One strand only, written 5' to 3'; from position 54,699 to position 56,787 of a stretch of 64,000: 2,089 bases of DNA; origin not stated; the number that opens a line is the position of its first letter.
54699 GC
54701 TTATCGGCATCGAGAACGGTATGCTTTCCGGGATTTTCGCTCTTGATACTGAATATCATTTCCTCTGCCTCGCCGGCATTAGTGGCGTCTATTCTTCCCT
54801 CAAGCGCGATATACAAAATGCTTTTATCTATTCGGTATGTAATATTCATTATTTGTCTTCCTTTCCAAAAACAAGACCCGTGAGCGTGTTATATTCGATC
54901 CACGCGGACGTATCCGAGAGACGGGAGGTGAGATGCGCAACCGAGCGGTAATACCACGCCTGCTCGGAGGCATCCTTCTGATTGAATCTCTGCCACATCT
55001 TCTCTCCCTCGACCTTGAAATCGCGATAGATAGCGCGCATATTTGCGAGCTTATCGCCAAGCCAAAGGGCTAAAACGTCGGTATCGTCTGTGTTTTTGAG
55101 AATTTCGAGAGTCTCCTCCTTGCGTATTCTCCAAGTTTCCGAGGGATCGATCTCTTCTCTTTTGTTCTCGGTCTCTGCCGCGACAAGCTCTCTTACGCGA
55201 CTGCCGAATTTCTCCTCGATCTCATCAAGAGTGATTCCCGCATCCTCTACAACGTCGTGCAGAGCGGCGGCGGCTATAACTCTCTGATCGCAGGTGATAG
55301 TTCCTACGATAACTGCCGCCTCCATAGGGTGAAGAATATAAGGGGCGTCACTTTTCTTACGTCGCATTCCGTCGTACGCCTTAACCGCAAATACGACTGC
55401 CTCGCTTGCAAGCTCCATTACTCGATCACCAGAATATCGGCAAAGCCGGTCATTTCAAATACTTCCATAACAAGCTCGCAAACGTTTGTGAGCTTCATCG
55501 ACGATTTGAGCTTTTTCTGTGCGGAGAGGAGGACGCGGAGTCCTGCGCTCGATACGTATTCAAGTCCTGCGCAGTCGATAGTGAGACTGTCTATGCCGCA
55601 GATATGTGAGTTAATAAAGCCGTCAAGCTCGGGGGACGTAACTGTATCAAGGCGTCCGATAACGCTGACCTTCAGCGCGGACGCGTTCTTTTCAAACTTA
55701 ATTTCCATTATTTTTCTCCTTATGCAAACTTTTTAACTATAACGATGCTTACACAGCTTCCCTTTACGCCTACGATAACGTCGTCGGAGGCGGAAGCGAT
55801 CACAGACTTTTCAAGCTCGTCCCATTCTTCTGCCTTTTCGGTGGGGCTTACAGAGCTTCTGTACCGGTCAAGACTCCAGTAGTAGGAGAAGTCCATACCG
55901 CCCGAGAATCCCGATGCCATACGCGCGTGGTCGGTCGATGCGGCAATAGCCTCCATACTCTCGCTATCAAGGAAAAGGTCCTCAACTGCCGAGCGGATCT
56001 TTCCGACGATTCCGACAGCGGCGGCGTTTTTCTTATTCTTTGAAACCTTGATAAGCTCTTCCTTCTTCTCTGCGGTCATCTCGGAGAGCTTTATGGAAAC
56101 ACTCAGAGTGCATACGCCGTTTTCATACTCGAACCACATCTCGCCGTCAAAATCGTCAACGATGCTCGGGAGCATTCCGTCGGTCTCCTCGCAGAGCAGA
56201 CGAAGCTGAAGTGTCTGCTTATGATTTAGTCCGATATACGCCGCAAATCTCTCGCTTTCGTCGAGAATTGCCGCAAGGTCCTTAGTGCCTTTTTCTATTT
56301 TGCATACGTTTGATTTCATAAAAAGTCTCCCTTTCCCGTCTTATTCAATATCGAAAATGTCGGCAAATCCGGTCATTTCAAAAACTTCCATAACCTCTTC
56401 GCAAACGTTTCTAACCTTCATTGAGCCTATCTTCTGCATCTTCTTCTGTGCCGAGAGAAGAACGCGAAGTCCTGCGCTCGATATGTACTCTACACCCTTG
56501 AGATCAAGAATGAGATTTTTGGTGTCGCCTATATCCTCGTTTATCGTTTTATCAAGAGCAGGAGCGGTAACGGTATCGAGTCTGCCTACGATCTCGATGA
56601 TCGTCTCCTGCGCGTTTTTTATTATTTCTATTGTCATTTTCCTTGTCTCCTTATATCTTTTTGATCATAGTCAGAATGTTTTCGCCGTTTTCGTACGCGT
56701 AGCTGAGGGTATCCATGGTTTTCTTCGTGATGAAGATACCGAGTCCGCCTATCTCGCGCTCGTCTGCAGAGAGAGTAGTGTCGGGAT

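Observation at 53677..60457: Seven-gene partner-switching operon with no sigma factor and enzymatic outputs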

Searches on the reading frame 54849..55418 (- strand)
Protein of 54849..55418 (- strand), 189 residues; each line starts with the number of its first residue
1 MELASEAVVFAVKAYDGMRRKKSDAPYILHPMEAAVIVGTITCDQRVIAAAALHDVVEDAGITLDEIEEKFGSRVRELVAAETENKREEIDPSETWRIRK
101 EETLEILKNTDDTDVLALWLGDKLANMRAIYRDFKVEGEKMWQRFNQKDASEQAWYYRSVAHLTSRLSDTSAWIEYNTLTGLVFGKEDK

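Call 3: search_protein_families(library=pfam, proteins=[window:54849-55418:-], max_evalue=0.01)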
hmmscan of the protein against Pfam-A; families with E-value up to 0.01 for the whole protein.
window:54849-55418:- (189 aa): 3 families
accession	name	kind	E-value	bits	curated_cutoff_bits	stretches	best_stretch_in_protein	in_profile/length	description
PF13328.12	HD_4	-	2.2e-19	70.2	27.2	1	7-142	1-146/156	HD domain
PF18448.7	CBM46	-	0.0022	18.7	26.5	1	109-165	11-67/105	Carbohydrate binding domain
PF01966.28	HD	-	0.0062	17.3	22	0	29-93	3-76/116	HD domain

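Call 4: search_protein_families(library=ncbifam, proteins=[window:54849-55418:-], max_evalue=0.01)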
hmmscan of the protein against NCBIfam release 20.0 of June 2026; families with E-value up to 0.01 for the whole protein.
window:54849-55418:- (189 aa): 2 families
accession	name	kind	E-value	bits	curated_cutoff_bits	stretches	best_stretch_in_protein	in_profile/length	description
TIGR00691.1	spoT_relA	subfamily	3.3e-21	75.3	499.2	1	9-130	3-122/687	RelA/SpoT family protein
NF008303.0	PRK11092.1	equivalog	4e-15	55.1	947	1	5-130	24-147/702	bifunctional GTP diphosphokinase/guanosine-3',5'-bis pyrophosphate 3'-pyrophosphohydrolase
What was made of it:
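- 54849..55418 (-): g6: 189-aa single-domain HD_4 hydrolase of the small alarmone hydrolase (SAH) type. Pfam HD_4 2.2e-19 and the hydrolase part of TIGR00691 3.3e-21 (calls 3, 4).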

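Call 39: search_solved_structures(query=window:54849-55418:-, max_evalue=0.01, show_alignments=2)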
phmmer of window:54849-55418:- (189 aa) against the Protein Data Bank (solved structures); distinct sequences matched with E-value up to 0.01: 19.
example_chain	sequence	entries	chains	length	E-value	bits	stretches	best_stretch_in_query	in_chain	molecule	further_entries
7qoe_A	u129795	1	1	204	1.8e-23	86.1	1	5-163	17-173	HDc domain-containing protein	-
4yf1_A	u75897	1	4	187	1.5e-18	70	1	9-161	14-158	Lmo0812 protein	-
7qoc_A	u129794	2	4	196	4.2e-18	68.6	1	14-164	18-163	Guanosine polyphosphate pyrophosphohydrolases/synthetases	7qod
6s2t_A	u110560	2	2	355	2.9e-15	59.4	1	5-131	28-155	(P)ppGpp synthetase I, SpoT/RelA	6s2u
7ohg_A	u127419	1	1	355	2.9e-15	59.4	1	5-131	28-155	Guanosine-3',5'-bis(Diphosphate) 3'-pyrophosphohydrolase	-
6s2v_A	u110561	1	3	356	2.9e-15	59.4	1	5-131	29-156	(P)ppGpp synthetase I, SpoT/RelA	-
1vj7_A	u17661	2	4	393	3.9e-15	59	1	7-136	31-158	Bifunctional RELA/SPOT | Bifunctional (p)ppGpp synthase/hydrolase RelA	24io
8acu_A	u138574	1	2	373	7.9e-14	54.7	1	6-130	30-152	GTP pyrophosphokinase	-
6yxa_A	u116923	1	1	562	1.6e-13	53.7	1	6-130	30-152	GTP pyrophosphokinase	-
7qps_A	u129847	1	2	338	6.3e-13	51.8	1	8-128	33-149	ACT domain protein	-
7qpr_A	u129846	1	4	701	2.1e-12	50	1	8-128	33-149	ACT domain protein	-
7oiw_A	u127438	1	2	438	3.3e-12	49.4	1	10-130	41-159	GTP pyrophosphokinase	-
5xnx_A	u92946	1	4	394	4.7e-12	48.9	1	20-130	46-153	Bifunctional (p)ppGpp synthase/hydrolase RelA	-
3nr1_A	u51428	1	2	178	5.2e-12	48.8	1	6-132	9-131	HD domain-containing protein 3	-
8fr8_I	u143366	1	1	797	4.2e-11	45.8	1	7-130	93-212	GTP pyrophosphokinase RelA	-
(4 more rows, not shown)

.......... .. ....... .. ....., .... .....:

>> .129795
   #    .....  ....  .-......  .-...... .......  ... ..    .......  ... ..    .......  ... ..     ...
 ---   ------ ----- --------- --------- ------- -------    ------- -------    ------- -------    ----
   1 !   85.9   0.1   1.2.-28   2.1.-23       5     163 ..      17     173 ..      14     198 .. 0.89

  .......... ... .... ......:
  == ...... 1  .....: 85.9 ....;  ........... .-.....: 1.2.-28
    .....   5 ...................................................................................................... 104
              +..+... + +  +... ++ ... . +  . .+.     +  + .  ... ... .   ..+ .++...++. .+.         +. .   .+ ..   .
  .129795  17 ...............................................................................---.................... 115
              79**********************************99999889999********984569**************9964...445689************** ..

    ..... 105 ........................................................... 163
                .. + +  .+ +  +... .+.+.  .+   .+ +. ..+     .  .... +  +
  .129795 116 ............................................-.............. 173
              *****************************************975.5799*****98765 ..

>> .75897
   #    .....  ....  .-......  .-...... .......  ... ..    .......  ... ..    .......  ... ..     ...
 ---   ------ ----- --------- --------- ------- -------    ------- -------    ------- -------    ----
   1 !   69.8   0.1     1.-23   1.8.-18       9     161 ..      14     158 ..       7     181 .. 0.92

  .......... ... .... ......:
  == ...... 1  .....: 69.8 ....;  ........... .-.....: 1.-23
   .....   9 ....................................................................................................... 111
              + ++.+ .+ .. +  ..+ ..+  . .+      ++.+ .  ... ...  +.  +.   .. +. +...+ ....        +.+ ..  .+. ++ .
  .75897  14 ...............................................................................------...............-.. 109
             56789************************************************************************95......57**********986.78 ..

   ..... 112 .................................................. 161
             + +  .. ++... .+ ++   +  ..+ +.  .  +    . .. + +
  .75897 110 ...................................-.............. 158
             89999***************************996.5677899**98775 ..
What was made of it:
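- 54849..55418 (-): Rel/SpoT hydrolase domains and MESH1 follow (call 39).
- On Small alarmone hydrolase (HD_4-only RSH protein): Best PDB relatives are stand-alone HD proteins (call 39).
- Closest known: Small alarmone hydrolases. Same: g6 is a single-domain HD_4 protein with all hydrolase motifs, and its closest solved relatives are stand-alone HD proteins (call 39).
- g6 is a bona fide SAH-type protein whose closest solved relatives include alarmone hydrolases (call 39).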

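Call 46: search_protein_families(library=padloc, proteins=[window:54849-55418:-], max_evalue=0.01)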
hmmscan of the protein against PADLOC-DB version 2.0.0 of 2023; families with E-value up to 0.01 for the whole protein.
window:54849-55418:- (189 aa): 0 families

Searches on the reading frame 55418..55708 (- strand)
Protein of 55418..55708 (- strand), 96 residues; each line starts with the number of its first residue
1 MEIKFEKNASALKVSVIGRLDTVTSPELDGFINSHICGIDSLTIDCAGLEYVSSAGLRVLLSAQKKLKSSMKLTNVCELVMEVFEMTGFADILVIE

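Call 3: search_protein_families(library=pfam, proteins=[window:55418-55708:-], max_evalue=0.01)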
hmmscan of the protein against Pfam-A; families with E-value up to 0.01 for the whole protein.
window:55418-55708:- (96 aa): 2 families
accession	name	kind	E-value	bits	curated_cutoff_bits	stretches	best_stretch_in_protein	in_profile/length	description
PF01740.26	STAS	-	1.4e-11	44.5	22.6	1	3-93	2-97/106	STAS domain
PF13466.11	STAS_2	-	3.3e-09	37.2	29.2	1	15-89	2-79/80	STAS domain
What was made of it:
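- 55418..55708 (-): g5: 96-aa free STAS protein, 61% identical to g3. The predicted phospho-acceptor is Ser54 (codon 55547-55549). Pfam STAS 1.4e-11 (call 3).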

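Call 4: search_protein_families(library=ncbifam, proteins=[window:55418-55708:-], max_evalue=0.01)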
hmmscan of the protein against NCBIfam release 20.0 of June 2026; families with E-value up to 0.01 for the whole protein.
window:55418-55708:- (96 aa): 2 families
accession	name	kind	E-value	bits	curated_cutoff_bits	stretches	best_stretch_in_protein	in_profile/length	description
TIGR00377.1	ant_ant_sig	superfamily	1.7e-15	56.8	53.45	1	1-95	3-102/108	anti-sigma factor antagonist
TIGR02886.1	spore_II_AA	equivalog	7.7e-08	32.3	114.75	1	3-93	1-96/106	anti-sigma F factor antagonist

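Call 46: search_protein_families(library=padloc, proteins=[window:55418-55708:-], max_evalue=0.01)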
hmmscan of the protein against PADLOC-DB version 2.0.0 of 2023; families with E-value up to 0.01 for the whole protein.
window:55418-55708:- (96 aa): 0 families

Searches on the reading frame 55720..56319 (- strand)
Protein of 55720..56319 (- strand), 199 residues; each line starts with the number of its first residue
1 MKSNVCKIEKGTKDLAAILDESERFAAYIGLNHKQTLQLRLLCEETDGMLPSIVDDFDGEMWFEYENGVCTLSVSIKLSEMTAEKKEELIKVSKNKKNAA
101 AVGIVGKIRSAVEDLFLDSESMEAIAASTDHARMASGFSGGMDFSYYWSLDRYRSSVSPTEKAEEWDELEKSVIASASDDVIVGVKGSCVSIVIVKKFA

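Call 3: search_protein_families(library=pfam, proteins=[window:55720-56319:-], max_evalue=0.01)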
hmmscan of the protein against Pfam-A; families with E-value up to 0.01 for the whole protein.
window:55720-56319:- (199 aa): 0 families

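Call 4: search_protein_families(library=ncbifam, proteins=[window:55720-56319:-], max_evalue=0.01)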
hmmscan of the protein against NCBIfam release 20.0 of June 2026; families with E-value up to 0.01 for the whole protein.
window:55720-56319:- (199 aa): 0 families

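Call 14: find_homologous_proteins(query=window:55720-56319:-)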
Query window:55720-56319:- (199 aa): 2076 proteins with E <= 0.001 among 2383 candidates; the best 120 are listed.
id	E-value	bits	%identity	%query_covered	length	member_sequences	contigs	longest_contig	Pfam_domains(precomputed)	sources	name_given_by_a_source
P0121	5.9e-123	425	100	100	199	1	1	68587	-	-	-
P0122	8.7e-117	405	95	100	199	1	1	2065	-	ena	-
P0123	6.5e-103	360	84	100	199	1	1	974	-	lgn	-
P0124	1.3e-83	297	67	100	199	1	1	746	-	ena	-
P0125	4.3e-83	296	68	99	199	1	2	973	-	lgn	-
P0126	2.3e-82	293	66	100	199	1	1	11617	-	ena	-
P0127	3.4e-82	293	67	100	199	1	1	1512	-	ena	-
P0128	3.4e-82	293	66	100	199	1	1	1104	-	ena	-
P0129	4.8e-82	292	69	100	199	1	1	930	-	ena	-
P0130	5.1e-82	292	68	100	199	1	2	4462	-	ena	-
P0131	5.2e-82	292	66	100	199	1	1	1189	-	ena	-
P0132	5.8e-82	292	66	100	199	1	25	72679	-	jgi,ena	jgi:hypothetical protein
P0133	6.3e-82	292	66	100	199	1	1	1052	-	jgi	jgi:hypothetical protein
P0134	6.4e-82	292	68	100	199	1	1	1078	-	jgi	jgi:hypothetical protein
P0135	7.3e-82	292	68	100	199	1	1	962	-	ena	-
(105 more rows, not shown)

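Call 18: search_solved_structures(query=A3, max_evalue=10, show_alignments=2)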
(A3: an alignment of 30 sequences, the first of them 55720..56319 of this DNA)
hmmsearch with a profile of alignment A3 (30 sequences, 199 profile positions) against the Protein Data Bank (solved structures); distinct sequences matched with E-value up to 10: 0.

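Call 26: predict_structure(alignment_id=A3)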
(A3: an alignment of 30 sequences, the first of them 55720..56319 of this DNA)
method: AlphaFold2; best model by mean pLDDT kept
length: 199 residues; sequences in the alignment: 30
mean_pLDDT: 60.7   pTM: 0.62
mean pLDDT of the five models: 60.7, 59.3, 57.7, 51.5, 48.6
residues with pLDDT >= 90: 0; 70-90: 73; 50-70: 71; < 50: 55
segments of 3 or more residues with pLDDT < 50: 90-143
pLDDT, mean of each block of 10 residues (from residue 1): 73 71 86 78 69 61 83 74 54 37 38 36 35 31 54 66 66 62 66 74
secondary structure, 60 per line:
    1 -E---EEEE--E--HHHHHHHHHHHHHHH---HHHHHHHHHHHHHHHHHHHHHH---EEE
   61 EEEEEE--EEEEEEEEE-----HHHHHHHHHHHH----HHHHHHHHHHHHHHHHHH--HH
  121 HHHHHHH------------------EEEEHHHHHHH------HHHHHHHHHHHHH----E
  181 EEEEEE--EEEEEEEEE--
elements in order: E6-9 H15-29 H33-54 E58-66 E69-77 H83-94 H99-116 H119-127 E146-149 H150-156 H163-175 E180-186 E189-197
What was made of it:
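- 55720..56319 (-): g4: 199-aa orphan protein, tentatively an RsbW/SpoIIAB-like GHKL fold without ATP-binding motifs. It is an optional module together with g5. AF2 model: pLDDT 60.7, pTM 0.62 (call 26).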

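Call 29: fold_search(model_id=the predicted structure, library=pdb)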
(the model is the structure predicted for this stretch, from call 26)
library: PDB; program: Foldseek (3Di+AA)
matches with E <= 10: 207; with E <= 0.001: 0
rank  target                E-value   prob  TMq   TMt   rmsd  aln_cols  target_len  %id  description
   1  1l0o_A                4.7e-03  0.99  0.37  0.48   9.9       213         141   12  Crystal Structure of the Bacillus stearothermophilus Anti-Sigma Factor SpoIIAB with the Sporulation Sigma Factor Sigma (released 2002-04-03)
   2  1til_E                8.5e-03  0.99  0.38  0.50   7.7       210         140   10  Crystal Structures of the ADP and ATP bound forms of the Bacillus Anti-sigma factor SpoIIAB in complex with the Anti-a (released 2004-06-15)
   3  8ih8_D                1.0e-02  1.00  0.41  0.58   9.1       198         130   10  anti-sigmaF factor and Anti-sigmaF factor antagonist complex(usfx-RsfB) (released 2024-02-28)
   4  1tid_A                1.6e-02  0.99  0.41  0.56   9.3       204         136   11  Crystal Structures of the ADP and ATP bound forms of the Bacillus Anti-sigma factor SpoIIAB in complex with the Anti-a (released 2004-06-15)
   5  8jzt_B                1.7e-02  1.00  0.39  0.55  12.1       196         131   10  The sigF and anti-sigma factor complex (released 2024-10-16)
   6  1th8_A                2.3e-02  0.96  0.37  0.50   8.5       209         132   10  Crystal Structures of the ADP and ATP bound forms of the Bacillus Anti-sigma factor SpoIIAB in complex with the Anti-a (released 2004-06-15)
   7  8ih8_C                2.6e-02  1.00  0.42  0.62   6.5       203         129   11  anti-sigmaF factor and Anti-sigmaF factor antagonist complex(usfx-RsfB) (released 2024-02-28)
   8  8jzt_D                2.9e-02  0.99  0.33  0.48   7.8        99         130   12  The sigF and anti-sigma factor complex (released 2024-10-16)
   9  1tid_C                4.4e-02  0.98  0.42  0.58   8.9       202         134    9  Crystal Structures of the ADP and ATP bound forms of the Bacillus Anti-sigma factor SpoIIAB in complex with the Anti-a (released 2004-06-15)
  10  8y9d_A                6.7e-02  0.21  0.25  0.16  15.9       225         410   12  Versatile Aromatic Prenyltransferase auraA in complex with DMAPP and cyclo-(L-Val-L-His) (released 2025-02-05)
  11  6m37_C                1.0e-01  0.98  0.33  0.55   7.4        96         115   11  The crystal structure of B. subtilis RsbV/RsbW complex in the hexagonal crystal form (released 2020-07-15)
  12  8jzt_F                1.2e-01  0.91  0.38  0.53  12.2       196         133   10  The sigF and anti-sigma factor complex (released 2024-10-16)
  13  7xvj_B                1.2e-01  0.21  0.26  0.17  14.6       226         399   10  Crystal structure of CdpNPT in complex with harmol (released 2023-04-05)
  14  9jhx_A                1.2e-01  0.15  0.25  0.15  16.2       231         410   12  Versatile Aromatic Prenyltransferase auraA mutant-Y207A in complex with DMSPP (released 2025-02-05)
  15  9dd4_A                2.4e-01  0.18  0.20  0.28  10.1       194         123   11  Crystal Structure of Designed facilitated dissociation target LHD101An1: LHD101A with an N-terminal extension (released 2025-08-20)
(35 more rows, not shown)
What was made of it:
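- The g4 model resembles the anti-sigma factors SpoIIAB, UsfX and RsbW (call 29).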

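Call 41: search_protein_families(library=pfam, alignment_id=A3, max_evalue=10)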
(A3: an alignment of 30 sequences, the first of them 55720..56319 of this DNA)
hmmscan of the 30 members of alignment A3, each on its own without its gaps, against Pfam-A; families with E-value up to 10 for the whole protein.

A. member 1, window:55720-56319:- (199 aa): 1 family
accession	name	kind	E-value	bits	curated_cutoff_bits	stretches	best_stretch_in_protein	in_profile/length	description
PF01765.24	RRF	-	0.02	15.2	29.7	1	74-121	79-125/164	Ribosome recycling factor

B. families by the number of members that match (of 30 scanned): 6 families
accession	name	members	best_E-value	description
PF20710.2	DUF6824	3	0.096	Domain of unknown function (DUF6824)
PF01765.24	RRF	2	0.02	Ribosome recycling factor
PF14253.11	AbiH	2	0.047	Bacteriophage abortive infection AbiH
PF17452.7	YnfE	1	0.026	Uncharacterized YnfE-like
PF16352.10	DUF4980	1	0.047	Domain of unknown function (DUF4980)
PF24545.1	Ig_TPPC8_2nd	1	0.15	TPPC8 second Ig-like domain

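Call 46: search_protein_families(library=padloc, proteins=[window:55720-56319:-], max_evalue=0.01)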
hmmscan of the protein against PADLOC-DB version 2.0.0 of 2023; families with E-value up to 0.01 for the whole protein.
window:55720-56319:- (199 aa): 0 families

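Call 65: search_solved_structures(query=A6, max_evalue=10, show_alignments=3)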
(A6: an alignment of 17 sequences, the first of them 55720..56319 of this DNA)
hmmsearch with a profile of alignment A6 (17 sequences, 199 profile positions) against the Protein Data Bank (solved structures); distinct sequences matched with E-value up to 10: 1.
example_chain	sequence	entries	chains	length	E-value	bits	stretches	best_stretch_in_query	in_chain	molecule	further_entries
7ol2_A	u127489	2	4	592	2.2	11.1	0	127-160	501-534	Contactin-1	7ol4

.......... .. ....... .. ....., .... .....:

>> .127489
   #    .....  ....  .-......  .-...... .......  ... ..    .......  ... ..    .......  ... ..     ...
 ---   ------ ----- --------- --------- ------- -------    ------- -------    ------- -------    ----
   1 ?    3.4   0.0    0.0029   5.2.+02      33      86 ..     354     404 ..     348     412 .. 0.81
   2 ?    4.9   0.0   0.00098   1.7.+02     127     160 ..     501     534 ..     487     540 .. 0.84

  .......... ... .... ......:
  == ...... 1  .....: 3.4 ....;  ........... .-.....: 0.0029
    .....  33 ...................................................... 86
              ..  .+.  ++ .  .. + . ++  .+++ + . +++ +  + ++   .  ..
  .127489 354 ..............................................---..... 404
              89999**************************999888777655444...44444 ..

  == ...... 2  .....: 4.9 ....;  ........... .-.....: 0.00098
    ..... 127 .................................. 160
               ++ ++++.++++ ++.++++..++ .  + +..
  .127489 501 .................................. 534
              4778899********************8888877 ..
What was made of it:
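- On RsbW/SpoIIAB anti-sigma factor fold (for g4): No Pfam or PDB sequence hit (calls 41, 65).
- Tried and rejected: Profile searches against PDB and relaxed Pfam scans found nothing (calls 18, 41, 65).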

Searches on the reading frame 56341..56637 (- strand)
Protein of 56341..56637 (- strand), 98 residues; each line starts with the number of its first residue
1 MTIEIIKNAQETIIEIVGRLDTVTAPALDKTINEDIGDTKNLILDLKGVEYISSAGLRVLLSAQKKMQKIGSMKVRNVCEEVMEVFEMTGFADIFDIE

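Call 3: search_protein_families(library=pfam, proteins=[window:56341-56637:-], max_evalue=0.01)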
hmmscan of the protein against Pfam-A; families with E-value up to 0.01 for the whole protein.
window:56341-56637:- (98 aa): 2 families
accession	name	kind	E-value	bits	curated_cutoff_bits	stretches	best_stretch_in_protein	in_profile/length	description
PF01740.26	STAS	-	1.5e-17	63.7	22.6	1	5-97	6-99/106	STAS domain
PF13466.11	STAS_2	-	4.2e-10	40.1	29.2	1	14-91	1-79/80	STAS domain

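Call 4: search_protein_families(library=ncbifam, proteins=[window:56341-56637:-], max_evalue=0.01)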
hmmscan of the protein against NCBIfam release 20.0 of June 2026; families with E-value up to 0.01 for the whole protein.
window:56341-56637:- (98 aa): 5 families
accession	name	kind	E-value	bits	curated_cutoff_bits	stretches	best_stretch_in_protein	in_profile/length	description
TIGR00377.1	ant_ant_sig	superfamily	2e-20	72.7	53.45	1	1-97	3-102/108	anti-sigma factor antagonist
TIGR02886.1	spore_II_AA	equivalog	2.8e-13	49.8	114.75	1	6-96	4-97/106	anti-sigma F factor antagonist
NF002134.0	PRK00971.1-4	equivalog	0.0011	17.7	557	1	5-73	323-391/429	glutaminase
NF008660.1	PRK11660.1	equivalog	0.0078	14.6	614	1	9-85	463-539/572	C4-dicarboxylic acid transporter DauA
NF033618.0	mlaB_1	equivalog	0.0079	16.6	90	1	10-82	8-79/94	lipid asymmetry maintenance protein MlaB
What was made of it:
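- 56341..56637 (-): g3: 98-aa free STAS protein. The predicted phospho-acceptor is Ser54 (codon 56476-56478). Pfam STAS 1.5e-17 and NCBIfam anti-sigma-factor antagonist 2e-20 (calls 3, 4).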

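Call 46: search_protein_families(library=padloc, proteins=[window:56341-56637:-], max_evalue=0.01)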
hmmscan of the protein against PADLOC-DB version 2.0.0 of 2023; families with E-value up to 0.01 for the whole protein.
window:56341-56637:- (98 aa): 0 families
